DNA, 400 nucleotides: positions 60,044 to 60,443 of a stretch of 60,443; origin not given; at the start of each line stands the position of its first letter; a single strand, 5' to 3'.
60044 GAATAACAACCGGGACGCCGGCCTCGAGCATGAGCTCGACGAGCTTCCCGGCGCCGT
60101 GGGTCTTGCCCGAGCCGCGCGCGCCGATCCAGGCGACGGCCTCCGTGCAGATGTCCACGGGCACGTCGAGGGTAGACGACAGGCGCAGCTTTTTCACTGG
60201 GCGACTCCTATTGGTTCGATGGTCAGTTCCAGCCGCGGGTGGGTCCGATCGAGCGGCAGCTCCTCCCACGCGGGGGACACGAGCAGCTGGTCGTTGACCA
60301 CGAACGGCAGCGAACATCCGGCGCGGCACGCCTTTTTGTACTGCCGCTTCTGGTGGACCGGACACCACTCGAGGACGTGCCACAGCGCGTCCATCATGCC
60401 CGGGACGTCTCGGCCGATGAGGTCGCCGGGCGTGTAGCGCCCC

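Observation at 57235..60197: HerA/FtsK-like ATPase with tandem winged helices, a CCHC zinc-knuckle protein and an ASCH protein as a coupled trio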

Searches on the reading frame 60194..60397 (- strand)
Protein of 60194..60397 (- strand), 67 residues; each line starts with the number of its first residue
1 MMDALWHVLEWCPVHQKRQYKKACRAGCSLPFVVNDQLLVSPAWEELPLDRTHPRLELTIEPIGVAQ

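Call 16: search_protein_families(library=pfam, proteins=[window:60194-60397:-], max_evalue=0.01)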
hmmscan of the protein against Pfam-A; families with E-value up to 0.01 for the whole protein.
window:60194-60397:- (67 aa): 0 families

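Call 61: search_protein_families(library=pfam, alignment_id=A3, max_evalue=0.001)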
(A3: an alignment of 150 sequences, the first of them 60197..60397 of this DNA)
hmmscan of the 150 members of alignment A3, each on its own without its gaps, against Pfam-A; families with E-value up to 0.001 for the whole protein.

A. member 1, window:60197-60397:- (67 aa): 0 families

B. families by the number of members that match (of 150 scanned): 53 families (the first 25 are shown)
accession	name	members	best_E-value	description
PF00589.27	Phage_integrase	7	1.9e-16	Phage integrase family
PF17762.8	HTH_ParB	6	1.2e-16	ParB HTH domain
PF02195.25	ParB_N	5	4.6e-30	ParB N-terminal domain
PF07505.17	DUF5131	3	1.8e-81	Protein of unknown function (DUF5131)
PF01555.25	N6_N4_Mtase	3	3.4e-50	DNA methylase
PF13392.12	HNH_3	3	2e-13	HNH endonuclease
PF01381.28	HTH_3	3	1.6e-11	Helix-turn-helix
PF12728.13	HTH_17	3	2.7e-07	Helix-turn-helix domain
PF00145.23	DNA_methylase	2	2.1e-33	C-5 cytosine-specific DNA methylase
PF05866.16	RusA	2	9.1e-24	Endodeoxyribonuclease RusA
PF13560.12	HTH_31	2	2.4e-08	Helix-turn-helix domain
PF12844.13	HTH_19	2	4.7e-06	Helix-turn-helix domain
PF09678.15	Caa3_CtaG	1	2.4e-47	Cytochrome c oxidase caa3 assembly factor (Caa3_CtaG)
PF02511.20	Thy1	1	4.5e-44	Thymidylate synthase complementing protein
PF00239.26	Resolvase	1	1.1e-19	Resolvase, N terminal domain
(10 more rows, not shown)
